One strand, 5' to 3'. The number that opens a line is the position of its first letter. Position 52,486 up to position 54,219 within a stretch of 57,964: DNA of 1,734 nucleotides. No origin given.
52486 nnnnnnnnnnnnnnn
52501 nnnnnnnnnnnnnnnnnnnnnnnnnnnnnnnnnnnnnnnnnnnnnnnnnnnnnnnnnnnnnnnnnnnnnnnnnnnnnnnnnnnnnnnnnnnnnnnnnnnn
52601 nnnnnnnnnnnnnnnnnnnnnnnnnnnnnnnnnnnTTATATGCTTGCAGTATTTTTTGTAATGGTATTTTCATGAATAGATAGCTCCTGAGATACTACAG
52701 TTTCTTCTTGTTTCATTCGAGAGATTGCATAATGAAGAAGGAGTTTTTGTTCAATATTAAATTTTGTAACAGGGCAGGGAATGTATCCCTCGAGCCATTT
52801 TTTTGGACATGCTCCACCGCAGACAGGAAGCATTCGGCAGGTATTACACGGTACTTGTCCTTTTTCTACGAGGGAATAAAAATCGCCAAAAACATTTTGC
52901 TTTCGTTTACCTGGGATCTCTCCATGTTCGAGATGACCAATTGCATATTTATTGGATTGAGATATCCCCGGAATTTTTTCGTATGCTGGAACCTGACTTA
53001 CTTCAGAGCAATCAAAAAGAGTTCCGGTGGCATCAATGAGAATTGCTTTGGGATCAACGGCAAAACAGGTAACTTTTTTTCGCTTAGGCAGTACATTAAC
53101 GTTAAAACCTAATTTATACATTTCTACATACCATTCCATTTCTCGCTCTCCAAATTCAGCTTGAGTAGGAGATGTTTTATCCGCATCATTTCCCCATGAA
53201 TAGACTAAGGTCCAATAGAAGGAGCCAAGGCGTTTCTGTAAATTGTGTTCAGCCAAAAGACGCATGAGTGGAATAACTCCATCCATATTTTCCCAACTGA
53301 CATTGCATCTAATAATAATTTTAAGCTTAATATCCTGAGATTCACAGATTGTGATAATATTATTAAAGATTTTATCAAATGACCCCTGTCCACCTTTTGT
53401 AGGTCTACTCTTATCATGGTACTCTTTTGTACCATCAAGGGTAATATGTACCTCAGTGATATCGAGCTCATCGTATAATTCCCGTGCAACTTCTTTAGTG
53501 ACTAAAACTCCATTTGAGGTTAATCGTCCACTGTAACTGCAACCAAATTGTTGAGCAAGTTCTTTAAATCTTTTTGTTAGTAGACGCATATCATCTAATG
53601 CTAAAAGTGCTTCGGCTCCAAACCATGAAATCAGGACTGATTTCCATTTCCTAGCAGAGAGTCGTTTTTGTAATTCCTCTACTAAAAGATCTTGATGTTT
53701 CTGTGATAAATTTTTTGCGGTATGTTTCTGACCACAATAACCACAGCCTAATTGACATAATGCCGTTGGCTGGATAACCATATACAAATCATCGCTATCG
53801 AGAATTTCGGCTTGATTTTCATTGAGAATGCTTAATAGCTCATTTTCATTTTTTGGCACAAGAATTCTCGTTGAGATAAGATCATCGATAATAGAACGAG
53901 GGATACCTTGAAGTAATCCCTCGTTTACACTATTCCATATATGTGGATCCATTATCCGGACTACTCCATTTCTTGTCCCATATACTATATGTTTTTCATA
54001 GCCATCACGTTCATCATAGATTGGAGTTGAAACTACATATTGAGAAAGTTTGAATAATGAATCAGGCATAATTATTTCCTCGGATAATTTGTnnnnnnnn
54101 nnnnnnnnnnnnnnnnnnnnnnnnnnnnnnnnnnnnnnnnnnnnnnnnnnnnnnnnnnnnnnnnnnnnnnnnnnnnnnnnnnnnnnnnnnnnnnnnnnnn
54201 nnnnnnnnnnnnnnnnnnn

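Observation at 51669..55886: Candidate new RiPP system: three tandem precursors with triple N-x-x-C cores plus a radical SAM/SPASM maturase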

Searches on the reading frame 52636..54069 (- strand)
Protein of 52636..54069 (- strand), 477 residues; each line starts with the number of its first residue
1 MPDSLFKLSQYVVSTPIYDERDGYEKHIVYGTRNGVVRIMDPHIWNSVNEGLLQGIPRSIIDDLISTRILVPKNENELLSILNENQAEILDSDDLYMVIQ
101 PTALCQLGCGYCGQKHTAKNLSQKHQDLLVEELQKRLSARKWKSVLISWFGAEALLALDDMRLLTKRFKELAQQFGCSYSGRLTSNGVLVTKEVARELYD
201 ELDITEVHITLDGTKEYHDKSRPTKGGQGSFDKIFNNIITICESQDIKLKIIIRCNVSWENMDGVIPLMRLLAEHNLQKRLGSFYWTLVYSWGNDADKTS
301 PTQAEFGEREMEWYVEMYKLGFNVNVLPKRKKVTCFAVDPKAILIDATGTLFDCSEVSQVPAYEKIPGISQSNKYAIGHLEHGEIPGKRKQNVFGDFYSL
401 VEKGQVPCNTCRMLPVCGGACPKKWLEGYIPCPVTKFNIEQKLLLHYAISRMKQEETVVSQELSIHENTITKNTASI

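Call 3: search_protein_families(library=pfam, proteins=[window:52636-54069:-], max_evalue=0.1)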
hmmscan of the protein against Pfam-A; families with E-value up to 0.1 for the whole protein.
window:52636-54069:- (477 aa): 2 families
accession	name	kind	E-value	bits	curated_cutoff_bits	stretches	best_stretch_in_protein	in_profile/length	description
PF04055.27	Radical_SAM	-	2.4e-10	41.3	29.5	1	100-253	2-150/166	Radical SAM superfamily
PF04521.18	Viral_P18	-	0.023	14.9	25.9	1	93-172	51-134/137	ssRNA positive strand viral 18kD cysteine rich protein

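Call 4: search_protein_families(library=ncbifam, proteins=[window:52636-54069:-], max_evalue=0.1)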
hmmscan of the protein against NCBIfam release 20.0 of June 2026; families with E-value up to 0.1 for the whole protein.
window:52636-54069:- (477 aa): 53 families (the best 25 are shown)
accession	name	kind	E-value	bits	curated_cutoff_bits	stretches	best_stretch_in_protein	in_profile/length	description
TIGR04463.1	rSAM_vs_C_rich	equivalog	2.6e-57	194.5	525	1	25-447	10-428/438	TIGR04463 family radical SAM/SPASM RiPP maturase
NF038107.1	rSAM_NF038107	equivalog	3.9e-41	141.3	600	1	25-421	15-400/444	Cys-every-fifth radical SAM/SPASM peptide maturase CefB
TIGR04280.1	geopep_mat_rSAM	hypoth_equivalog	5.3e-41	141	400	1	7-421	2-392/428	geopeptide radical SAM maturase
TIGR04334.1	rSAM_Clo7bot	equivalog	1e-35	123.2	600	1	49-449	44-435/440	radical SAM/SPASM domain Clo7bot peptide maturase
NF052473.1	rSAM_FlmE_OhkG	exception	4.3e-31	108.2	500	1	25-260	16-264/481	FlmE/OhkG family radical SAM/SPASM peptide maturase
NF047865.1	rSAM_PapB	equivalog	1.9e-25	89.8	340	1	100-423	8-318/330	PapB family radical SAM/SPASM ranthipeptide maturase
TIGR04068.1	rSAM_ocin_clost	equivalog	2.8e-19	69.3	500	1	63-257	52-247/462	Cys-rich peptide radical SAM maturase CcpM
NF041298.1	rSAM_mat_DynA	equivalog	6e-18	64.9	450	1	97-422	3-322/356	dynobactin maturation radical SAM/SPASM protein DynA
NF041707.1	rSAM_YhhB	equivalog_domain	5.4e-16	58.4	445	1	101-243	8-154/369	cyclophane-forming radical SAM/SPASM peptide maturase YhhB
TIGR03942.1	sulfatase_rSAM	equivalog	2e-15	56.8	349.45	2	102-253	8-159/363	anaerobic sulfatase maturase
TIGR03906.1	quino_hemo_SAM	equivalog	1.9e-14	53.2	453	1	97-238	96-238/467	quinohemoprotein amine dehydrogenase maturation protein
TIGR03974.1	rSAM_six_Cys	equivalog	4e-13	49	425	1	105-263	107-265/451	thioether cross-link-forming SCIFF peptide maturase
TIGR04064.1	rSAM_nif11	equivalog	1.2e-12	47.3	518.7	1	95-239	80-222/459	nif11-like peptide radical SAM maturase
TIGR04261.1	rSAM_GlyRichRpt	subfamily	1.7e-12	47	310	1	99-278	1-179/363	cyclophane-forming radical SAM/SPASM peptide maturase GrrM/OscB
NF040492.1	not_ScfB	exception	4.9e-12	45.4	855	1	104-270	104-271/450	ScfB-related radical SAM/SPASM orphan maturase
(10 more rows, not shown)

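Call 9: find_homologous_proteins(query=window:52636-54069:-, max_evalue=0.00001)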
Query window:52636-54069:- (477 aa): 282 proteins with E <= 0.00001 among 5409 candidates; the best 120 are listed.
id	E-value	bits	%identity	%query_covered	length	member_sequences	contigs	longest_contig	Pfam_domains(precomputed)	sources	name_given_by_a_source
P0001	0.0e+0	1107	100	100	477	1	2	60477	PF04055.28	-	-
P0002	6.5e-165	568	52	96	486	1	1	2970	PF04055.28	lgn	-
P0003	2.1e-138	480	48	95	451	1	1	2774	PF04055.28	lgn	-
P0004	1.9e-137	477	48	95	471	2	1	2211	PF04055.28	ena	-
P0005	2.0e-137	477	47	94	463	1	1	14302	PF04055.28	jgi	-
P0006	1.4e-136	474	47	97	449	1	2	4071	PF04055.28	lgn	-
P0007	1.7e-136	474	47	95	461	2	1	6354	PF04055.28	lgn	-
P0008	2.0e-136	474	47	95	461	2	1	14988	PF04055.28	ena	-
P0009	2.4e-136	473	46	95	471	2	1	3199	PF04055.28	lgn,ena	-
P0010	1.7e-135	471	48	94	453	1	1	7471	PF04055.28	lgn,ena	-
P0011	2.1e-135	470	45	98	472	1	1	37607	PF04055.28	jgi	jgi:uncharacterized protein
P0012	3.5e-135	470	45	97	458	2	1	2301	PF04055.28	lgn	-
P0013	1.0e-134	468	46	93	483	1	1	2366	PF04055.28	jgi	jgi:uncharacterized protein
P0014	1.3e-133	464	47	95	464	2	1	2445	PF04055.28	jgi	-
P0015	1.6e-133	464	47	94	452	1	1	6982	PF04055.28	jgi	jgi:uncharacterized protein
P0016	2.7e-133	463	48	95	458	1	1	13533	PF04055.28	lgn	-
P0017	3.5e-133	463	46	94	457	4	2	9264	PF04055.28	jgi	jgi:uncharacterized protein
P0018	5.3e-133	462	47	94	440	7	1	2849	PF04055.28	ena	-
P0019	8.4e-133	462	46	98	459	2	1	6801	PF04055.28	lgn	-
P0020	2.5e-132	460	47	94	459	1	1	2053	PF04055.28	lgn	-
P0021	1.7e-131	457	46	94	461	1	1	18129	PF04055.28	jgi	jgi:uncharacterized protein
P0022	2.6e-131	457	46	97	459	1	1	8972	PF04055.28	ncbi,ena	-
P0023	2.8e-131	457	46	94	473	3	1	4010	PF04055.28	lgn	-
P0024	4.7e-131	456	46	94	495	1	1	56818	PF04055.28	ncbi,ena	-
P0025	6.3e-131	456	46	94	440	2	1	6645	PF04055.28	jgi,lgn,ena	-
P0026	6.6e-131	455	46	94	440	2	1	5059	PF04055.28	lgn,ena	-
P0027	1.0e-130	455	46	96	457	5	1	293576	PF04055.28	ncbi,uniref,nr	ncbi:radical SAM/SPASM domain-containing protein [Tolypothrix sp. NIES-4075]|uniref:radical SAM/SPAS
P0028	5.3e-130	452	45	94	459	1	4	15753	PF04055.28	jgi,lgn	jgi:uncharacterized protein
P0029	8.1e-130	452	45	96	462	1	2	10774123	PF04055.28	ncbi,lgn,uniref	ncbi:radical SAM protein [Singulisphaera sp. Ch08]|uniref:Radical SAM protein n=1 Tax=Singulisphaera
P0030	2.0e-129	451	45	94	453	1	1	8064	PF04055.28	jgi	jgi:uncharacterized protein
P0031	5.0e-129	449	47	94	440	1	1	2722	PF04055.28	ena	-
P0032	5.4e-129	449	45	94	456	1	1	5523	PF04055.28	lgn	-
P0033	1.6e-128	448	46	94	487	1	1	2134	PF04055.28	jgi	jgi:uncharacterized protein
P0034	1.7e-128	448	45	94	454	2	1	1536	PF04055.28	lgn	-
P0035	2.6e-128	447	45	94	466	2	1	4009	PF04055.28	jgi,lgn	-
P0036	3.4e-128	446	46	94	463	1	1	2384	PF04055.28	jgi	jgi:uncharacterized protein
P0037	3.7e-128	446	45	94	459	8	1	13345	PF04055.28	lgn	-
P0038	4.4e-128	446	46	94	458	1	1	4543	PF04055.28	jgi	jgi:uncharacterized protein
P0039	5.6e-128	446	44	97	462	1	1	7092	PF04055.28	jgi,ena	-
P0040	1.0e-127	445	44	95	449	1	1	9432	PF04055.28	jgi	jgi:uncharacterized protein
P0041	1.2e-127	445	46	96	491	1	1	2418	PF04055.28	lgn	-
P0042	2.5e-127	444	45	94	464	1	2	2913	PF04055.28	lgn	-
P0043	3.6e-127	443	44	95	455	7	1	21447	PF04055.28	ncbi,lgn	ncbi:MAG: radical SAM protein [Cyanobacteria bacterium J06633_8]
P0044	4.5e-127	443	46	94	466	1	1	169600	PF04055.28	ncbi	-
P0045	7.5e-126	439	45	94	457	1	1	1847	PF04055.28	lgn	-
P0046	1.3e-125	438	46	95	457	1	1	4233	PF04055.28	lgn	-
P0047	1.3e-125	438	44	97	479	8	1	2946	PF04055.28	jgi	jgi:uncharacterized protein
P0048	1.4e-125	438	44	95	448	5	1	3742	PF04055.28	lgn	-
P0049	1.7e-125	438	45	95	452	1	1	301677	PF04055.28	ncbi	ncbi:radical SAM/SPASM domain-containing protein [Scytonema sp. NUACC21]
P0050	1.6e-124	434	44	96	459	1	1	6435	PF04055.28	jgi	jgi:uncharacterized protein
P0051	6.0e-124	432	43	94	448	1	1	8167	PF04055.28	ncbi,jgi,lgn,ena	jgi:uncharacterized protein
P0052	9.7e-124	432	44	94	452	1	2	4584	PF04055.28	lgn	-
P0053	1.3e-123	431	43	95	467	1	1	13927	PF04055.28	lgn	-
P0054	1.3e-123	431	46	88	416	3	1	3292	PF04055.28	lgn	-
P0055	2.4e-123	431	44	94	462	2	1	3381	PF04055.28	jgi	jgi:uncharacterized protein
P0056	7.1e-123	429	44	93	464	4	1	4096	PF04055.28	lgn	-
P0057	1.8e-122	428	43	94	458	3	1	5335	PF04055.28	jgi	jgi:uncharacterized protein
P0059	2.5e-122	427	43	94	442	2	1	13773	PF04055.28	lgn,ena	-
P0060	3.9e-122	426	46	89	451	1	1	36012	PF04055.28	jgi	jgi:uncharacterized protein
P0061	4.0e-122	426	42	94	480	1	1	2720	PF04055.28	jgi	-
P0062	1.0e-121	425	43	94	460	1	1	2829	PF04055.28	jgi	jgi:uncharacterized protein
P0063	1.2e-121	425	46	86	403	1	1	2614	PF04055.28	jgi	jgi:uncharacterized protein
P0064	2.5e-121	424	43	95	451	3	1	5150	PF04055.28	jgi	jgi:uncharacterized protein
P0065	4.0e-121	423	43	93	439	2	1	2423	PF04055.28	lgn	-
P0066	2.1e-120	421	45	94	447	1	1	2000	PF04055.28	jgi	jgi:uncharacterized protein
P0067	5.0e-120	420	43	93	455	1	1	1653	PF04055.28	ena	-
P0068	2.1e-119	418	44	94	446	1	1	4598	PF04055.28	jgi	jgi:uncharacterized protein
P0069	2.5e-119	417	43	94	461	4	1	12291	PF04055.28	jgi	jgi:uncharacterized protein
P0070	3.9e-119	417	43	93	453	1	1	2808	PF04055.28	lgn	-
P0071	5.1e-119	416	43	94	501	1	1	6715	PF04055.28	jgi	jgi:uncharacterized protein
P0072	6.3e-119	416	44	94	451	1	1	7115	PF04055.28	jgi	jgi:uncharacterized protein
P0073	7.4e-119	416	44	96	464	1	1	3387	PF04055.28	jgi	jgi:uncharacterized protein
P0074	7.8e-119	416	44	94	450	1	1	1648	PF04055.28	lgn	-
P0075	1.3e-118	415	42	95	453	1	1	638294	PF04055.28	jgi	jgi:uncharacterized protein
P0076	1.3e-118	415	45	93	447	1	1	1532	PF04055.28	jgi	jgi:uncharacterized protein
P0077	1.4e-118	415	43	93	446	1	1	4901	PF04055.28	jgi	jgi:uncharacterized protein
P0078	1.6e-118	415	43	96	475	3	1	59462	PF04055.28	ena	-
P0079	3.8e-118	413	43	95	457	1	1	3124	PF04055.28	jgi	jgi:uncharacterized protein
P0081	6.0e-118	413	43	95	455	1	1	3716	PF04055.28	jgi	jgi:uncharacterized protein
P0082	6.3e-118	413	43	95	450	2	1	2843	PF04055.28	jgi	-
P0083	1.2e-117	412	43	95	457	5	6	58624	PF04055.28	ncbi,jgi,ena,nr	ncbi:MAG: hypothetical protein BGO77_04405 [Caedibacter sp. 37-49]|nr:MAG: hypothetical protein BGO7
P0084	1.3e-117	412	42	92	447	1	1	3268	PF04055.28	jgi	jgi:uncharacterized protein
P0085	1.3e-117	412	42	95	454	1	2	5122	PF04055.28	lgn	-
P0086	2.4e-117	411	41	93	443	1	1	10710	PF04055.28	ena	-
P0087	2.5e-117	411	44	93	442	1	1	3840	PF04055.28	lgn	-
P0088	4.8e-117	410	45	87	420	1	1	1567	PF04055.28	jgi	jgi:uncharacterized protein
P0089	7.7e-117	409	41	95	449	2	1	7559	PF04055.28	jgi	jgi:uncharacterized protein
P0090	8.2e-117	409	41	96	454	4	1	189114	PF04055.28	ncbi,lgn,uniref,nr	ncbi:radical SAM/SPASM domain-containing protein [Myxacorys almedinensis]|uniref:radical SAM/SPASM d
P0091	9.8e-117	409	42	94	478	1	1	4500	PF04055.28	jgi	jgi:uncharacterized protein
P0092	1.6e-116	408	42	94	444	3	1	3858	PF04055.28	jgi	-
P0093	1.8e-116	408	43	94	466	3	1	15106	PF04055.28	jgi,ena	jgi:uncharacterized protein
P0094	2.9e-116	407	46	87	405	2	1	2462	PF04055.28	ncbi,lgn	-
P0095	3.2e-116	407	42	94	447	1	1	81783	PF04055.28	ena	-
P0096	4.5e-116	407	42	93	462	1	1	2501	PF04055.28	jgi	jgi:uncharacterized protein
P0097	1.2e-115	405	42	94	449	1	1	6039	PF04055.28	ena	-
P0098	2.2e-115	404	43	94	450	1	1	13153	PF04055.28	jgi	jgi:uncharacterized protein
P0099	2.7e-115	404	42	93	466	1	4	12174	PF04055.28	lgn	-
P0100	3.4e-115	404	42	93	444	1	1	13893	PF04055.28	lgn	-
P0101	4.1e-115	403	42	95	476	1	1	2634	PF04055.28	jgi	-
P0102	1.6e-114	401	41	94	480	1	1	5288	PF04055.28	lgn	-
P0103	1.9e-114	401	43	91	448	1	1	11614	PF04055.28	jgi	jgi:uncharacterized protein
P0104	5.1e-114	400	42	94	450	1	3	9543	PF04055.28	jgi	jgi:uncharacterized protein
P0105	7.7e-114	399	42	95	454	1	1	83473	PF04055.28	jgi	jgi:uncharacterized protein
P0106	1.1e-113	399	41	93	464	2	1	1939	PF04055.28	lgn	-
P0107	1.1e-113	399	42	94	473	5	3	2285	PF04055.28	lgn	-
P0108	2.6e-113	397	41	95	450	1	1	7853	PF04055.28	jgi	jgi:uncharacterized protein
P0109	3.1e-113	397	42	95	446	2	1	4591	PF04055.28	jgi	jgi:uncharacterized protein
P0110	7.6e-113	396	42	95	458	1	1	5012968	PF04055.28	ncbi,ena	-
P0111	7.9e-113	396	43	93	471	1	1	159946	PF04055.28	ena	-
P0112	9.6e-113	396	43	92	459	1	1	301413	PF04055.28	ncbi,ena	-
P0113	1.5e-112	395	41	95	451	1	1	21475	PF04055.28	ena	-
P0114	1.9e-112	395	42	94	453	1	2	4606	PF04055.28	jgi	jgi:uncharacterized protein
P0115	6.6e-112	393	44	94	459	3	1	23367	PF04055.28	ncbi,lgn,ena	-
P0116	8.8e-112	392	42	93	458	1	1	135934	PF04055.28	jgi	-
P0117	1.5e-111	392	41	94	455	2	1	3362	PF04055.28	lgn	-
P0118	2.2e-111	391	43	92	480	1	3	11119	PF04055.28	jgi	jgi:uncharacterized protein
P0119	2.8e-111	391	43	93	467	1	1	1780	PF04055.28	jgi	-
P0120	1.4e-110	388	41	94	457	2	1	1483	PF04055.28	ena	-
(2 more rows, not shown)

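Call 11: find_encoding_contigs(protein=P0027, flank=6000, max_places=2)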
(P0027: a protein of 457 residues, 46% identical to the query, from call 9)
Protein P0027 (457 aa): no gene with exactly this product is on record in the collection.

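Call 12: find_encoding_contigs(protein=P0083, flank=6000, max_places=2)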
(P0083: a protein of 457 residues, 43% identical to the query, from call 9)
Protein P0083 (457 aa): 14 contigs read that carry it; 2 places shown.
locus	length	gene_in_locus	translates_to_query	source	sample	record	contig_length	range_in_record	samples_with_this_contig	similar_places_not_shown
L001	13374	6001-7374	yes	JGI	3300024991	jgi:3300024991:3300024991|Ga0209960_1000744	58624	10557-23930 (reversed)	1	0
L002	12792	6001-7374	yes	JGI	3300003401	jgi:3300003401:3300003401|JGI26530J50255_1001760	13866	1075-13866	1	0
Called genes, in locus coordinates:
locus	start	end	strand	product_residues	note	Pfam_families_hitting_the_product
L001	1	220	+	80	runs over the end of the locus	PF01527:HTH_Tnp_1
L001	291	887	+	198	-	PF00665:rve, PF13683:rve_3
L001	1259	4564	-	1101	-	PF00196:GerE, PF00931:NB-ARC, PF13173:AAA_14 (faint), PF13191:AAA_16 (weak), PF13401:AAA_22, PF13424:TPR_12, PF13424:TPR_12, PF24885:TPR_NPHP3 (weak), +12 more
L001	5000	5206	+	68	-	-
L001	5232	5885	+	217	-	PF13349:DUF4097 (weak)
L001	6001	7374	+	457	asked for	PF04055:Radical_SAM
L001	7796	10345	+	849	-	PF13458:Peripla_BP_6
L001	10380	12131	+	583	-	PF07992:Pyr_redox_2 (faint), PF00070:Pyr_redox (faint), PF01266:DAO, PF01946:Thi4 (weak), PF03486:HI0933_like (faint), PF01593:Amino_oxidase, PF13450:NAD_binding_8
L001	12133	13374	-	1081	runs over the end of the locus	PF00196:GerE (weak), PF00931:NB-ARC, PF13424:TPR_12, PF13374:TPR_10 (weak), PF17874:TPR_MalT, PF13424:TPR_12, PF13424:TPR_12, PF24885:TPR_NPHP3, +11 more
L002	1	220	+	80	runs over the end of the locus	PF01527:HTH_Tnp_1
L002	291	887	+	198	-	PF00665:rve, PF13683:rve_3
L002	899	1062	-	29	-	-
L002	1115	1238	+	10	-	-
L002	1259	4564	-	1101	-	PF00196:GerE, PF00931:NB-ARC, PF13173:AAA_14 (faint), PF13191:AAA_16 (weak), PF13401:AAA_22, PF13424:TPR_12, PF13424:TPR_12, PF24885:TPR_NPHP3 (weak), +12 more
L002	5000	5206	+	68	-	-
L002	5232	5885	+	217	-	PF13349:DUF4097 (weak)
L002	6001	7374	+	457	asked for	PF04055:Radical_SAM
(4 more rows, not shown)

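Call 15: find_encoding_contigs(protein=P0029, flank=6000, max_places=1)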
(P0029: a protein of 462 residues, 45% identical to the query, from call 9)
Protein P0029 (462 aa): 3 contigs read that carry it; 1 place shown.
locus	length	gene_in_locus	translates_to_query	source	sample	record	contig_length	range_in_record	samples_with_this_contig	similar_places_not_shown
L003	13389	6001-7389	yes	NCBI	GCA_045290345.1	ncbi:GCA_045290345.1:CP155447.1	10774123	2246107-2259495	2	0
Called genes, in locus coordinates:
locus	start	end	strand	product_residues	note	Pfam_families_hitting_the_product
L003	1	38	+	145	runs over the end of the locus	PF00571:CBS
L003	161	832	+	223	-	PF00156:Pribosyltran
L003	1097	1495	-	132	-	-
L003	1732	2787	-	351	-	PF07963:N_methyl (weak), PF07596:SBP_bac_10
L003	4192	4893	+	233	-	PF13365:Trypsin_2 (weak)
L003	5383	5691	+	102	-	-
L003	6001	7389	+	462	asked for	PF04055:Radical_SAM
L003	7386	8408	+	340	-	-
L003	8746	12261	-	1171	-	PF00873:ACR_tran, PF03176:MMPL (weak), PF00873:ACR_tran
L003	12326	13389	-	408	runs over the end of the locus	PF25917:BSH_RND, PF25944:Beta-barrel_RND, PF25954:Beta-barrel_RND_2 (weak), PF25967:RND-MFP_C, PF25989:YknX_C (weak)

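Call 16: find_encoding_contigs(protein=P0024, flank=6000, max_places=1)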
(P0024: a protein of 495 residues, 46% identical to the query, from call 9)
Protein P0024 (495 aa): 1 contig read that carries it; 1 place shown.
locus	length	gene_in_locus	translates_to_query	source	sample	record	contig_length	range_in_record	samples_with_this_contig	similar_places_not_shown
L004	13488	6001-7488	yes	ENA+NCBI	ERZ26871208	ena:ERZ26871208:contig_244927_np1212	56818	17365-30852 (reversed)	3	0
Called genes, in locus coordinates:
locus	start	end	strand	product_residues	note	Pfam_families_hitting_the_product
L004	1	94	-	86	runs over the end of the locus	-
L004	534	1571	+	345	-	PF04616:Glyco_hydro_43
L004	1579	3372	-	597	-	PF26549:Tricorn_N, PF07676:PD40 (weak), PF26550:Tricorn_2nd, PF07676:PD40, PF26549:Tricorn_N, PF07676:PD40, PF26549:Tricorn_N (weak), PF26549:Tricorn_N, +7 more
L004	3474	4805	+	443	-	PF00083:Sugar_tr, PF07690:MFS_1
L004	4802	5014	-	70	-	-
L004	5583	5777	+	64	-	-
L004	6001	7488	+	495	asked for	PF04055:Radical_SAM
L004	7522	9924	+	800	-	PF00899:ThiF, PF02624:YcaO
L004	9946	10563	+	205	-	PF18306:LDcluster4, PF03641:Lysine_decarbox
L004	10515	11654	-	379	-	PF01408:GFO_IDH_MocA, PF22725:GFO_IDH_MocA_C3 (weak)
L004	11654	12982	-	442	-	PF00202:Aminotran_3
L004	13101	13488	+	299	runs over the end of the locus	PF14522:Cytochrome_C7 (faint), PF14537:Cytochrom_c3_2 (faint), PF22113:Mtrc-MtrF_II-IV_dom (faint), PF13435:Cytochrome_C554 (faint), PF22678:Cytochrom_c_NrfB-like (weak), PF09699:Paired_CXXCH_1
